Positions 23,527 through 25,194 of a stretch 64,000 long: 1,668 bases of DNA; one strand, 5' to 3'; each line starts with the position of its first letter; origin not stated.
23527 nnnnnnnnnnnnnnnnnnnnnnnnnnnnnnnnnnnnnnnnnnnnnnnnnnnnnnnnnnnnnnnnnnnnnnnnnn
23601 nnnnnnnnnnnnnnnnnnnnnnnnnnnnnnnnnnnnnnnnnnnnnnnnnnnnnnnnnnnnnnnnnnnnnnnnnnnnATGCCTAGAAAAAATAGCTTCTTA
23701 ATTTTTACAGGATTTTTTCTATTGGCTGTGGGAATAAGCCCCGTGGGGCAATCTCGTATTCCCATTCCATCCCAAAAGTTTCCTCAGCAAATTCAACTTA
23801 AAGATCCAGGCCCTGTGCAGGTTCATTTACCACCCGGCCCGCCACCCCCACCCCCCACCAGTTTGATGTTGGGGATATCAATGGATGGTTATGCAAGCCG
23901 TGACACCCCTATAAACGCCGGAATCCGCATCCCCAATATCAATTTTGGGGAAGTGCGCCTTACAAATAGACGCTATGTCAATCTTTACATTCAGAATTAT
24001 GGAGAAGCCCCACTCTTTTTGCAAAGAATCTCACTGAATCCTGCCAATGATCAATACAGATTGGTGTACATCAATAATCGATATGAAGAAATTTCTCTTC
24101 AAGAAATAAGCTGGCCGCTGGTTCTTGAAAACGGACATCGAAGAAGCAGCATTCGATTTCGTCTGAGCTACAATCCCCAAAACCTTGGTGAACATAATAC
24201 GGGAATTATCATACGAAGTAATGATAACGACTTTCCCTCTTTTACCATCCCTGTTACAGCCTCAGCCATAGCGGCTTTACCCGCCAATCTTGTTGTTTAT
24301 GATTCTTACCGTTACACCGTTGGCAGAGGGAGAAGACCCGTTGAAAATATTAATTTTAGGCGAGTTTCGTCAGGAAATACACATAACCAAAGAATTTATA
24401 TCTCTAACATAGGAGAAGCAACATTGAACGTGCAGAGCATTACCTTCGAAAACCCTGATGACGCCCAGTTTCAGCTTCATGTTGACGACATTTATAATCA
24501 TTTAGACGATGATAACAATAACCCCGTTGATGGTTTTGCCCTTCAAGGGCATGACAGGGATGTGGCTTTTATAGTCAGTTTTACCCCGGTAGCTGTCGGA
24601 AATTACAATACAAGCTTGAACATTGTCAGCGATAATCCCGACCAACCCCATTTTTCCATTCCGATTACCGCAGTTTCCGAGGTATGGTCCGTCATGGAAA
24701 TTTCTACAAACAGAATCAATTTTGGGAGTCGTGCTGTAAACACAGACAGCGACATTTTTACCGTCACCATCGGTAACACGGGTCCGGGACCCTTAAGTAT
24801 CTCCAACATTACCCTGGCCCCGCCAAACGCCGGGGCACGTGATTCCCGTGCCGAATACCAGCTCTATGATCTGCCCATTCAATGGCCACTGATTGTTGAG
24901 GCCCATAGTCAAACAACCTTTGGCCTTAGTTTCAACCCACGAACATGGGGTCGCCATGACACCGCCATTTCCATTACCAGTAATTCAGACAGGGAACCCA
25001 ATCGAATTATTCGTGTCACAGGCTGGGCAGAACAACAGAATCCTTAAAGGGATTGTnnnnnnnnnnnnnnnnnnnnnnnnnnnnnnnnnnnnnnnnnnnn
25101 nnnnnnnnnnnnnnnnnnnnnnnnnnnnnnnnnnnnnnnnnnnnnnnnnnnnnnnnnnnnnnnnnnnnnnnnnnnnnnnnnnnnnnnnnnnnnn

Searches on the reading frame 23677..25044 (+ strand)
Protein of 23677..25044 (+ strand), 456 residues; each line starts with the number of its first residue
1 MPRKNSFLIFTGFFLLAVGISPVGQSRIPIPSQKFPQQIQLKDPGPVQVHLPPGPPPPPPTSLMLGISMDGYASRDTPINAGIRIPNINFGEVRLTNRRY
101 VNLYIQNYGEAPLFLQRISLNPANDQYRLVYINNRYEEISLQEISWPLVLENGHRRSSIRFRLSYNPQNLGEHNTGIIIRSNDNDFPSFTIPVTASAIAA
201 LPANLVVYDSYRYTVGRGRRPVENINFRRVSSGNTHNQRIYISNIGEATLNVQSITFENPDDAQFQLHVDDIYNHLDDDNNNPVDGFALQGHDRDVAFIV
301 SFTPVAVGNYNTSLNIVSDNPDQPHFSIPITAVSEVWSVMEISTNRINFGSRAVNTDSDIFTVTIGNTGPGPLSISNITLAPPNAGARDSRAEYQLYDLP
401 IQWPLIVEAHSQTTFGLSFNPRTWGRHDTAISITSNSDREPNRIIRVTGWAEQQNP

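Call 4: search_protein_families(library=pfam, proteins=[window:23677-25044:+], max_evalue=1)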
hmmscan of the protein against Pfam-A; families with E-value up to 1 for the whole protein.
window:23677-25044:+ (456 aa): 8 families
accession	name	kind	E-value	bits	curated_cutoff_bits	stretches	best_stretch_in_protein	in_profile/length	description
PF22073.2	Cep192_D4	-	3e-14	53.6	35.5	3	224-331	10-108/112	Cep192 domain 4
PF22544.2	HYDIN_VesB_CFA65-like_Ig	-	3.9e-14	53.1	25.5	2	224-259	9-44/100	HYDIN/CFA65/VesB-like, Ig-like domain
PF15780.11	ASH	-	6.9e-09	36.2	27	0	85-119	11-44/98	Abnormal spindle-like microcephaly-assoc'd, ASPM-SPD-2-Hydin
PF07610.17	DUF1573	-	3.6e-06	27.4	26.1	0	341-379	2-39/98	Protein of unknown function (DUF1573)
PF24770.2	Ig-CFAP74_2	-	0.0078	17.1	27.4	0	300-333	148-181/185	CFAP74 second Ig-like domain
PF22066.2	Cep192_D8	-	0.011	16.4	33.5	0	298-320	66-88/101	Cep192 domain 8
PF11557.14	Omp_AT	-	0.014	14.9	22.5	1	347-418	35-108/327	Solitary outer membrane autotransporter beta-barrel domain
PF21310.3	OCRL-like_ASH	-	0.14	12.7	27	0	87-113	5-31/109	Inositol polyphosphate 5-phosphatase OCRL-like, ASH domain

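Call 5: search_protein_families(library=ncbifam, proteins=[window:23677-25044:+], max_evalue=1)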
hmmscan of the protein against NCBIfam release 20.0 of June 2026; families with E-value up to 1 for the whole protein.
window:23677-25044:+ (456 aa): 2 families
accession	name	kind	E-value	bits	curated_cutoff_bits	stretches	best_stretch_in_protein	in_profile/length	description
NF012200.0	choice_anch_D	domain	3.5e-25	88.6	45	3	338-439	15-107/108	choice-of-anchor D domain-containing protein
NF041425.1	OS_HP2_seleno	subfamily_domain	0.02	15.2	100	0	224-256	5-37/98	OS_HP2 family (seleno)protein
